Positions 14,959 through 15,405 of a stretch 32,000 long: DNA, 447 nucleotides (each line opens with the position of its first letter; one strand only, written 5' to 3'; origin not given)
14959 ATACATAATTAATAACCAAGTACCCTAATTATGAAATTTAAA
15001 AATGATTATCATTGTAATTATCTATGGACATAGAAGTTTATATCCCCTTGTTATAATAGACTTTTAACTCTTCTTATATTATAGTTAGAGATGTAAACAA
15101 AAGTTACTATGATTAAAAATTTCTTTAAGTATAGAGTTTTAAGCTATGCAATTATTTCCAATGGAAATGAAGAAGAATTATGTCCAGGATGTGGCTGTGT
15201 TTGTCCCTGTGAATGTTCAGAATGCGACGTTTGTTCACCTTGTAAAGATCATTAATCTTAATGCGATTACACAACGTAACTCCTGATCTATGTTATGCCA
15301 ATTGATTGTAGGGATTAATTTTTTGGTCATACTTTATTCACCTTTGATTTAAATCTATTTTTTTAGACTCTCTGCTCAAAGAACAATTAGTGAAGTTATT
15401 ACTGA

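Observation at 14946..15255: Unannotated Cys-rich 48-aa ORF behind two Fur/Zur-like boxes, next to a metal-transporter riboswitch unit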

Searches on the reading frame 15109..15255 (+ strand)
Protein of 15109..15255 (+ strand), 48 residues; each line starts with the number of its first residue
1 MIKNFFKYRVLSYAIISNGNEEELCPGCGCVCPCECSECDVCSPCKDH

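Call 11: find_homologous_proteins(query=window:15109-15252:+, max_evalue=10)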
Query seq(48 aa) (48 aa): 1 proteins with E <= 10 among 1 candidates.
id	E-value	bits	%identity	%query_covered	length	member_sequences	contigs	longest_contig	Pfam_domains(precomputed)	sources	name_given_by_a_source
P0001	2.1e-26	108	100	100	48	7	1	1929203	-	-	-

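Call 12: search_protein_families(library=pfam, proteins=[window:15109-15255:+], max_evalue=0.01)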
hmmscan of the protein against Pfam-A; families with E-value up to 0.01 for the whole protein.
window:15109-15255:+ (48 aa): 0 families

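Call 13: list_cluster_members(proteins=[window:15109-15252:+])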
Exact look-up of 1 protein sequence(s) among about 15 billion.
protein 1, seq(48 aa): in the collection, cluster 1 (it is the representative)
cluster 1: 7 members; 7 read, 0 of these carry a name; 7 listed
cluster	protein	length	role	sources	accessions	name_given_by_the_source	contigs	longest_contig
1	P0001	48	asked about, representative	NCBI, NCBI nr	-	-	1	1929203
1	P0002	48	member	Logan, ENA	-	-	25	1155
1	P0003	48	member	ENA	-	-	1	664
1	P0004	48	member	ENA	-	-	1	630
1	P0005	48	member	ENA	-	-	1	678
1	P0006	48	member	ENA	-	-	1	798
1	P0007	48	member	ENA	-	-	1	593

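Call 15: find_related_loci(query=window:15109-15252:+, collection=genome_contigs, flank=6000)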
Query seq(48 aa) (48 aa) in genome_contigs; peptide patterns used: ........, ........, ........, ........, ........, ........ (x = any residue, [..] = any of these).
172 stretches matched a pattern; 6 encode a relative of the query (tblastn E <= 1e-3); 6 distinct loci.
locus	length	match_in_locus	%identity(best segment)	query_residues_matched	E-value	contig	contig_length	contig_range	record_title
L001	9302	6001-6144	98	1-48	9e-29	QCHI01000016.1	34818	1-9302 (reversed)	Prochlorococcus sp. AG-402-A21 Ga0115725_116, whole genome shotgun sequence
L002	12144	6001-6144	98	1-48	9e-29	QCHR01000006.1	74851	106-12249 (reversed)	Prochlorococcus sp. AG-402-G06 Ga0171860_106, whole genome shotgun sequence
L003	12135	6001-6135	58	1-48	1e-5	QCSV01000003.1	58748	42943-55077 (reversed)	Prochlorococcus sp. AG-670-M15 Ga0172036_103, whole genome shotgun sequence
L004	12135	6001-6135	56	1-48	3e-5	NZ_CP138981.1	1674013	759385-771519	Prochlorococcus marinus str. SB chromosome, complete genome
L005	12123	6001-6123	63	6-48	3e-5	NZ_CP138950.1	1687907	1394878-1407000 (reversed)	Prochlorococcus sp. MIT 9314 chromosome, complete genome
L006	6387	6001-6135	56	1-48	4e-5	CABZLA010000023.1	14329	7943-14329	MAG: uncultured Prochlorococcus sp. isolate AG-337-J18 genome assembly, contig: AG-337-J18_NODE_23, whole genome shotgun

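Call 21: search_protein_representatives(protein=window:15109-15252:+)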
Query: 48 residues. Proteins with E-value up to 0.001 (for the whole library): 21; up to 1e-10: 0; up to 1e-30: 0. The best 21 are listed.
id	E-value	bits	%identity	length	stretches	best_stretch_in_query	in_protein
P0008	3.1e-10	55.5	62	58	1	4-48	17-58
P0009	5.9e-10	54.6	71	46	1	13-48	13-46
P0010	7.2e-08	48.1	50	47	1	2-48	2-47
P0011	2.8e-07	46.2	67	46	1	16-48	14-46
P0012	3.6e-07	45.9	62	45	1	17-48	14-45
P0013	7.6e-07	44.9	69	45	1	15-48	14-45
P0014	9.8e-07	44.5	64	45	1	11-48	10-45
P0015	2.1e-06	43.5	67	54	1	18-47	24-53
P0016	2.1e-06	43.5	68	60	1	18-48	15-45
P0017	2.4e-06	43.3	62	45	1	15-48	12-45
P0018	7.7e-06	41.7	57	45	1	12-48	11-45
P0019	9.4e-06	41.5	51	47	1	9-43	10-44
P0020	2.6e-05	40.1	56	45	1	17-48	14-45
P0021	3.0e-05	39.9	62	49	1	20-48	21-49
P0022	5.4e-05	39.1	55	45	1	1-47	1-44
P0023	5.8e-05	39.0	63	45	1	20-46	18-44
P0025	1.1e-04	38.1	64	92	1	16-43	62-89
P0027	2.1e-04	37.3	53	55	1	17-48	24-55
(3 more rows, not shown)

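Call 24: find_encoding_contigs(protein=P0010, flank=4000, max_places=3)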
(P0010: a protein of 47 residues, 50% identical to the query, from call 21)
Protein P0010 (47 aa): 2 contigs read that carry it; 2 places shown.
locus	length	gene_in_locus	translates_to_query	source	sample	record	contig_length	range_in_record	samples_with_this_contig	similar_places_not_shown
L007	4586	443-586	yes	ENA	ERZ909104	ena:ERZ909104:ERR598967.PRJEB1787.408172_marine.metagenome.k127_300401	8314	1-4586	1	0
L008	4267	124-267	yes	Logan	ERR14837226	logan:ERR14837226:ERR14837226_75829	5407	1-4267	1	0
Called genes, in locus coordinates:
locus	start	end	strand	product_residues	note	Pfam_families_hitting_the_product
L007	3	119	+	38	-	?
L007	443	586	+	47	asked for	-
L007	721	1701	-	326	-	PF02492:cobW, PF07683:CobW_C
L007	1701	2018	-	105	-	PF21006:NHase_beta_N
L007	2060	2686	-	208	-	PF02979:NHase_alpha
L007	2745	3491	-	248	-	PF21006:NHase_beta_N, PF02211:NHase_beta_C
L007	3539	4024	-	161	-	PF06496:DUF1097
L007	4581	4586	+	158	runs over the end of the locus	-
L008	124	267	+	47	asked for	-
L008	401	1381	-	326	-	PF02492:cobW, PF07683:CobW_C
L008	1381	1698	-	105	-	PF21006:NHase_beta_N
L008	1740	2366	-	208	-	PF02979:NHase_alpha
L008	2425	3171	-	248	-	PF21006:NHase_beta_N, PF02211:NHase_beta_C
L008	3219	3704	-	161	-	PF06496:DUF1097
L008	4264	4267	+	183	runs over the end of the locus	-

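Call 25: find_encoding_contigs(protein=P0019, flank=4000, max_places=3)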
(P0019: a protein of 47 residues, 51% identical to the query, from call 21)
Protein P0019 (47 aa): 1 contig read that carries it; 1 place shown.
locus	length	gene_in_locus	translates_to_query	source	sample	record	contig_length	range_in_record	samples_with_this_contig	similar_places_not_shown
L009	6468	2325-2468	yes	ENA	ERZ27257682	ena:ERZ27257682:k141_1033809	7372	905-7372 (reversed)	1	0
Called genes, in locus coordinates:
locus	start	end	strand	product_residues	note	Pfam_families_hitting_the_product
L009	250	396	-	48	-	-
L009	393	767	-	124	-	-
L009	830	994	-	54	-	-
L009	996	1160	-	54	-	-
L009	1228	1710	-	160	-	PF00011:HSP20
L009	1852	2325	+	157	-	PF19847:DUF6322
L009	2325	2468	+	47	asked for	-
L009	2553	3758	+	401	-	-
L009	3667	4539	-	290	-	-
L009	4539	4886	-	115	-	-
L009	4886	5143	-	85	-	-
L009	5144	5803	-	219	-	-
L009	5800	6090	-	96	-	-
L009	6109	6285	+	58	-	-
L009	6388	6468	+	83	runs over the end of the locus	PF11623:NdhS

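Call 26: find_encoding_contigs(protein=P0023, flank=4000, max_places=3)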
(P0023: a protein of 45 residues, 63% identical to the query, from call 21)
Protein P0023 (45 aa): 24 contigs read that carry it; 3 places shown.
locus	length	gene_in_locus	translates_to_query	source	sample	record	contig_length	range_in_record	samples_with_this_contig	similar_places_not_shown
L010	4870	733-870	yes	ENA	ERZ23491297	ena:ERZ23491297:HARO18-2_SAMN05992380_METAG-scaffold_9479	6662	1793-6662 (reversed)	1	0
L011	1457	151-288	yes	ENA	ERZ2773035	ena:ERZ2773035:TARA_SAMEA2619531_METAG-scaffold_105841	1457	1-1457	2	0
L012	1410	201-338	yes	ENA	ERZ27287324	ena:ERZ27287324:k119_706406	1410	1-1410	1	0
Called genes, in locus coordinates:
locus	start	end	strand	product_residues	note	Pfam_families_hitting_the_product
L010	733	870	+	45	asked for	-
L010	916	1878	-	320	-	PF02492:cobW, PF07683:CobW_C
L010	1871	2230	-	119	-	PF21006:NHase_beta_N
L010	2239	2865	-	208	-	PF02979:NHase_alpha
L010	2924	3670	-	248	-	PF21006:NHase_beta_N, PF02211:NHase_beta_C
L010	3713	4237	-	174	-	PF06496:DUF1097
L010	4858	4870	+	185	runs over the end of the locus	-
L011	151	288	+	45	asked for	-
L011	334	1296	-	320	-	PF02492:cobW, PF07683:CobW_C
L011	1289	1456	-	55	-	?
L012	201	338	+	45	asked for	-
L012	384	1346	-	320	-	PF02492:cobW, PF07683:CobW_C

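Call 39: find_homologous_proteins(query=A3, max_evalue=0.01)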
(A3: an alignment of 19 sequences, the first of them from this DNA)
Query A3 (19 sequences) (48 aa, profile of the alignment): 161 proteins with E <= 0.01 among 2018 candidates; the best 120 are listed.
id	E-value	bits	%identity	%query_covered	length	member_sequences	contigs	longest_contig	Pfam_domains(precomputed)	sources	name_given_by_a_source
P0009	7.5e-18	82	58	100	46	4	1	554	-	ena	-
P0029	2.5e-17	80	52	100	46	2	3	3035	-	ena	-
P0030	6.0e-17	79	54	100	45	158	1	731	-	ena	-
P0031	7.2e-17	79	50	100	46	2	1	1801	-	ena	-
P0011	9.3e-17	78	52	100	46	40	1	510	-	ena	-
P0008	9.4e-17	78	56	100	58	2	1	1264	-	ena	-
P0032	1.0e-16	78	62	81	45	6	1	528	-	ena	-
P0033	1.1e-16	78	77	63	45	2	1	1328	-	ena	-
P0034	1.2e-16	78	70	63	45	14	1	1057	-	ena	-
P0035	2.2e-16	77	52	100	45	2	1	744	-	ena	-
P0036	2.3e-16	77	60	90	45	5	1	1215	-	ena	-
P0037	3.3e-16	76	60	90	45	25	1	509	-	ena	-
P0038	3.3e-16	76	58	90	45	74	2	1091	-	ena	-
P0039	4.5e-16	76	58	90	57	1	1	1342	-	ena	-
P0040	5.1e-16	76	50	100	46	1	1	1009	-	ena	-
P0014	9.4e-16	75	56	90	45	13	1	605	-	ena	-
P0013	6.5e-15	72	67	63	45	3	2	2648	-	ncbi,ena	-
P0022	1.9e-14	71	50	100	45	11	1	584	-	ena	-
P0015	3.4e-14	70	51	92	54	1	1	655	-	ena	-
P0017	4.1e-14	70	58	75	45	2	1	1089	-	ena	-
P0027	9.5e-14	69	57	63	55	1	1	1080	-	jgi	jgi:hypothetical protein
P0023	1.0e-13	68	68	52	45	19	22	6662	-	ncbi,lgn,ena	-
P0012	1.8e-13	68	63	67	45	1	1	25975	-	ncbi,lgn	-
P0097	2.8e-13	67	63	67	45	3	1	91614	-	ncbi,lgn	-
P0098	3.3e-13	67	50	90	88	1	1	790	PF07862.17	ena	-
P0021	3.9e-13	67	67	56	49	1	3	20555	-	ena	-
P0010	1.5e-12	65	50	100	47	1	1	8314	-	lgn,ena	-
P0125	2.2e-12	64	63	73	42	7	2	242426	-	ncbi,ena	ncbi:MAG: hypothetical protein ACJZ78_00780 [Prochlorococcus marinus]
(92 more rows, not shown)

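Call 40: search_solved_structures(query=A3, max_evalue=10, show_alignments=3)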
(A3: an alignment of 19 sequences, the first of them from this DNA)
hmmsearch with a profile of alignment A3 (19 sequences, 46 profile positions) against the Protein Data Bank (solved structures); distinct sequences matched with E-value up to 10: 0.

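Call 41: search_protein_families(library=pfam, alignment_id=A3, max_evalue=10)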
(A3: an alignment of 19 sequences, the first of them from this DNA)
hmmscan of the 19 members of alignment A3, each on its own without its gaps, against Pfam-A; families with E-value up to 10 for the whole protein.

A. member 1, seq(48 aa): 0 families

B. families by the number of members that match (of 19 scanned): 2 families
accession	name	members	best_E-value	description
PF01878.24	EVE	1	0.00013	EVE domain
PF24632.1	DUF7629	1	0.15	Domain of unknown function (DUF7629)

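Call 43: find_encoding_contigs(protein=P0098, flank=2000, max_places=2)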
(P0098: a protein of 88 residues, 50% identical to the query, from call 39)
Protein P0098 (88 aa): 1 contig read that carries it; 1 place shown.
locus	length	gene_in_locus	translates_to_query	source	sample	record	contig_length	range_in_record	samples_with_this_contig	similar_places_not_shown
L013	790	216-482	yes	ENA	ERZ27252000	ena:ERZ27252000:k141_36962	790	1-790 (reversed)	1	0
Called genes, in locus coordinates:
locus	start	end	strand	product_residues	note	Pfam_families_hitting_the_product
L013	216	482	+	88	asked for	PF07862:Nif11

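Call 44: find_encoding_contigs(protein=P0125, flank=4000, max_places=2)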
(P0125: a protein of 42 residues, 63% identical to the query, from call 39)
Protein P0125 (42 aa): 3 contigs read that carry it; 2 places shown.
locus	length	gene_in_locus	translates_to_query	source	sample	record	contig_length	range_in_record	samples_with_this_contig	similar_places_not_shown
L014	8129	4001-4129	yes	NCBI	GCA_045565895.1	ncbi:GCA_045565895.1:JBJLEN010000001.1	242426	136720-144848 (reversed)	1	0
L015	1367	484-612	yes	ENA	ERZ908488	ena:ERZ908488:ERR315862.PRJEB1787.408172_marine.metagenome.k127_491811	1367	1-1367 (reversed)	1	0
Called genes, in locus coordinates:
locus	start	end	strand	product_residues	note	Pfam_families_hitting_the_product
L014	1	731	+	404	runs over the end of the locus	PF05272:VapE-like_dom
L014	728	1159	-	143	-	-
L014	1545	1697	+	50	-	-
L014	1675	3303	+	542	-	PF04586:Peptidase_S78 (faint), PF05065:Phage_capsid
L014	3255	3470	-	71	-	-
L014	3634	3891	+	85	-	-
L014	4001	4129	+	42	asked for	-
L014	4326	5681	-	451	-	-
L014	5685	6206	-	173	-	-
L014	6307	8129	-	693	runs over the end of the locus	PF00239:Resolvase, PF07508:Recombinase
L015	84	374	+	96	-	-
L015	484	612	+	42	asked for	-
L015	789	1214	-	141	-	-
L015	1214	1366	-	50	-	?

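Call 45: find_encoding_contigs(protein=P0097, flank=4000, max_places=2)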
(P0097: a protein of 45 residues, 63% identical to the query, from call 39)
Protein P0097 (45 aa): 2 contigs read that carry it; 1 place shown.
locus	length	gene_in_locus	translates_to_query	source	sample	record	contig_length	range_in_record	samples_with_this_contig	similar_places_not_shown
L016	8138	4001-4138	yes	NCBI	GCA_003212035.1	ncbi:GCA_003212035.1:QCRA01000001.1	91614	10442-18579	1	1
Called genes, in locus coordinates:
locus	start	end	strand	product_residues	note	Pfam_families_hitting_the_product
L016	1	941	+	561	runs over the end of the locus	PF09084:NMT1 (weak), PF13379:NMT1_2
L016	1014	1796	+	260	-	PF00528:BPD_transp_1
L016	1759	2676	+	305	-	PF00005:ABC_tran, PF13304:AAA_21 (faint)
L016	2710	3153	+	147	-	PF02560:Cyanate_lyase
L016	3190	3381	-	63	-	PF02416:TatA_B_E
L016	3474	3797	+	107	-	-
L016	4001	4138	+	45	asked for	-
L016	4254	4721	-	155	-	PF07080:DUF1348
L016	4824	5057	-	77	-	-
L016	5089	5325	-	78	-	-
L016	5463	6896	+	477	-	PF04174:CP_ATPgrasp_1, PF14403:CP_ATPgrasp_2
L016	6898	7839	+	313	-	PF04168:Alpha-E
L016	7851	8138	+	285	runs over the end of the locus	PF08379:Bact_transglu_N, PF01841:Transglut_core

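Call 46: find_encoding_contigs(protein=P0012, flank=4000, max_places=2)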
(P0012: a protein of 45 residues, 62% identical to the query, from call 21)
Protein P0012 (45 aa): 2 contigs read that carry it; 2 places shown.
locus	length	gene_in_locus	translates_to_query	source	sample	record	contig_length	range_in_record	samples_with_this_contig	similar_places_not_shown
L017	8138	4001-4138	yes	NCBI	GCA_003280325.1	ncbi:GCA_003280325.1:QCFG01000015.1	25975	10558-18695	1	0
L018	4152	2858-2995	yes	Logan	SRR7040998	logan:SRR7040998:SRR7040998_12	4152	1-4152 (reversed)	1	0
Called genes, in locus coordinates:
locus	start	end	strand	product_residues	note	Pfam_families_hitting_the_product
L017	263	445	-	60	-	-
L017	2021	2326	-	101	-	PF00111:Fer2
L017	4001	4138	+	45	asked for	-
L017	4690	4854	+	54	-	-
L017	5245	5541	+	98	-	PF07045:DUF1330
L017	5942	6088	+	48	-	-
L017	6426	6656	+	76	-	-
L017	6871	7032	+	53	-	-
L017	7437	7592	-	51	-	-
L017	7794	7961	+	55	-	-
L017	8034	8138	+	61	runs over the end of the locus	-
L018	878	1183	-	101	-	PF00111:Fer2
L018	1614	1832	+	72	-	-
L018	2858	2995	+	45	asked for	-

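Call 47: find_encoding_contigs(protein=P0021, flank=4000, max_places=2)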
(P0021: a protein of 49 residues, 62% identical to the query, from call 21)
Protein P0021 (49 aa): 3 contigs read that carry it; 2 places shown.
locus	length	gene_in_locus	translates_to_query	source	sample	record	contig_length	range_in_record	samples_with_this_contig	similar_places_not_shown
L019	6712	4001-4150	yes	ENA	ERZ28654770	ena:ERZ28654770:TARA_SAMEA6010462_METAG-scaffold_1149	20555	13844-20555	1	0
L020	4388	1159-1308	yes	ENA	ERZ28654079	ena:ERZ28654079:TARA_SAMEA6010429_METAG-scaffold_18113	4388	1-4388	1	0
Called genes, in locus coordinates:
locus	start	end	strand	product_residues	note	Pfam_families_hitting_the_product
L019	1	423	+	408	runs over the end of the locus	-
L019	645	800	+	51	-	-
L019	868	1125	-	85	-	-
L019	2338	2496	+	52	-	-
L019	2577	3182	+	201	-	PF01694:Rhomboid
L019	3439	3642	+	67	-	-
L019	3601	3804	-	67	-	-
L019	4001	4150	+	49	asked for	-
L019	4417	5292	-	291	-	PF00437:T2SSE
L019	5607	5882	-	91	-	-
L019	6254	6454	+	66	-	-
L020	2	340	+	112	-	?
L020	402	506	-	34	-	-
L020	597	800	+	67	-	-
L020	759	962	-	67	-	-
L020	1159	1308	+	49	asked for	-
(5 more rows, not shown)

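Call 51: search_dna_similar(query=P0019, collection=phages, mode=protein, max_evalue=0.01, max_rows=20)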
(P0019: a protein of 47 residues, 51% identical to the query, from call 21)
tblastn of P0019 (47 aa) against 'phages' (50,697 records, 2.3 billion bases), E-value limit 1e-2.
Records with a match: 4; places in all: 4; records where one place covers at least 80% of the query: 0.
Best place of each record, by identity: 60-80% 4.
By first word of the organism name: Synechococcus 4.
By host as written in the record: Synechococcus sp. WH7803 2; Synechococcus sp. 2.
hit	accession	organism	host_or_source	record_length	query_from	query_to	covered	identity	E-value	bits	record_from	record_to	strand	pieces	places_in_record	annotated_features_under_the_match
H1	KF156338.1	Synechococcus phage ACG-2014h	Synechococcus sp. WH7803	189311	1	25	53%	60.0%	8e-3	37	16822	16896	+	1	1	hypothetical protein (x2)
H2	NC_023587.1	Synechococcus phage ACG-2014h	Synechococcus sp. WH7803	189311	1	25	53%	60.0%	8e-3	37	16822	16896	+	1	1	hypothetical protein (x2)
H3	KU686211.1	Synechococcus phage S-WAM2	Synechococcus sp.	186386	1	20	43%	70.0%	7e-3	37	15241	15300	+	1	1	hypothetical protein (x2)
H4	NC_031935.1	Synechococcus phage S-WAM2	Synechococcus sp.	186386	1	20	43%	70.0%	7e-3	37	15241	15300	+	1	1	hypothetical protein (x2)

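Call 54: get_annotated_region(hit=H1, flank=1500)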
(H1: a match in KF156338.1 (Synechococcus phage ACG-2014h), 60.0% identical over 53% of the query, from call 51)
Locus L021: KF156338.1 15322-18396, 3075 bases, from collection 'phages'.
description: Synechococcus phage S-MbCM7, complete genome.
organism: Synechococcus phage ACG-2014h (NCBI taxid 1340810)
taxonomy: Viruses; Duplodnaviria; Heunggongvirae; Uroviricota; Caudoviricetes; Kyanoviridae; Sedonavirus; Sedonavirus tusconh
host: Synechococcus sp. WH7803; source: -; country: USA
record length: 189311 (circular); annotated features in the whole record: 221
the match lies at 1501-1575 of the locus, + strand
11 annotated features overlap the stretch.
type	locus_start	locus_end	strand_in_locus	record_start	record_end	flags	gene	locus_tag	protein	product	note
CDS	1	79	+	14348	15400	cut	-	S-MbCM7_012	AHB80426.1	putative base plate lysozyme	-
CDS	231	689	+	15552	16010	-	-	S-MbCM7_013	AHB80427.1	hypothetical protein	DUF680; similar to T4-GC_241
CDS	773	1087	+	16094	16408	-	-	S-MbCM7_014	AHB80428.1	hypothetical protein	similar to T4-GC_50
CDS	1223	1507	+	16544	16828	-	-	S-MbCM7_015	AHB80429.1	hypothetical protein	similar to T4-GC_1026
CDS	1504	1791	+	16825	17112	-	-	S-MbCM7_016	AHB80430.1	hypothetical protein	similar to T4-GC_922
CDS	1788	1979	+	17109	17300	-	-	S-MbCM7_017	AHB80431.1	hypothetical protein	-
CDS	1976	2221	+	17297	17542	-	-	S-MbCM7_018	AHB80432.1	glutaredoxin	NrdC; similar to T4-GC_311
CDS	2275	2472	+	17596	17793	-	-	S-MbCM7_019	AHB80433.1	hypothetical protein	similar to T4-GC_649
CDS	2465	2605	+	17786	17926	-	-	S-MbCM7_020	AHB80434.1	hypothetical protein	-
CDS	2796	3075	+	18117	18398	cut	-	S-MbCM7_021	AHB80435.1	hypothetical protein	similar to T4-GC_730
CDS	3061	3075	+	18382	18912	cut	-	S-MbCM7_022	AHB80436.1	antenna protein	CpeT; similar to T4-GC_338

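Call 55: get_annotated_region(hit=H3, flank=1500)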
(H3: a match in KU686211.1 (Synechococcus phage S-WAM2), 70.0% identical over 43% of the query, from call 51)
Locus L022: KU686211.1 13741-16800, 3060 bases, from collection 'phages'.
description: Synechococcus phage S-WAM2 isolate 0810PA29, complete genome.
organism: Synechococcus phage S-WAM2 (NCBI taxid 1815522)
taxonomy: Viruses; Duplodnaviria; Heunggongvirae; Uroviricota; Caudoviricetes; Kyanoviridae; Cymopoleiavirus; Cymopoleiavirus swam2
host: Synechococcus sp.; source: -; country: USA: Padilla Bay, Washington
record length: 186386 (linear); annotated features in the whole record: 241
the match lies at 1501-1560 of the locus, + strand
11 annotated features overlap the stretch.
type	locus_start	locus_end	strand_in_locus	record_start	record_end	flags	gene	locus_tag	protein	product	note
CDS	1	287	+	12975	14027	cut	-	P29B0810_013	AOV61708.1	putative baseplate lysozyme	-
CDS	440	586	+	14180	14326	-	-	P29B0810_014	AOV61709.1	hypothetical protein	-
CDS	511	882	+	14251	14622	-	-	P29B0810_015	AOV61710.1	DUF680 domain-containing protein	gp222, DUF680 domain-containing protein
CDS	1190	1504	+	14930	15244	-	-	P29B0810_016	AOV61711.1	hypothetical protein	gp136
CDS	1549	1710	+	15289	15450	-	-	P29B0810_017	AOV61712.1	hypothetical protein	-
CDS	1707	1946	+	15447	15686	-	-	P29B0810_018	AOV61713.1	glutaredoxin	-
CDS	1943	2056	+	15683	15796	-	-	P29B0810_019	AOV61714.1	hypothetical protein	-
CDS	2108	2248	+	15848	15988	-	-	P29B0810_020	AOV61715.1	hypothetical protein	-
CDS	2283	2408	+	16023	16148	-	-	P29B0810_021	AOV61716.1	cAMP phosphodiesterase protein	-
tRNA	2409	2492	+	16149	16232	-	-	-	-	tRNA-Leu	tRNA-Leu-TAA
CDS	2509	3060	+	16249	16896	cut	-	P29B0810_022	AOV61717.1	hypothetical protein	-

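Call 63: predict_structure(alignment_id=A5)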
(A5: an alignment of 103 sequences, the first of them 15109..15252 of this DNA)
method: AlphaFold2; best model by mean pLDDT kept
length: 48 residues; sequences in the alignment: 103
mean_pLDDT: 55.5   pTM: 0.21
mean pLDDT of the five models: 55.5, 54.4, 53.0, 51.9, 48.3
residues with pLDDT >= 90: 0; 70-90: 0; 50-70: 42; < 50: 6
segments of 3 or more residues with pLDDT < 50: 1-3, 18-20
pLDDT, mean of each block of 10 residues (from residue 1): 51 52 59 58 59
secondary structure, 60 per line:
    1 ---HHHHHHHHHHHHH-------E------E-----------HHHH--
elements in order: H4-16 H43-46
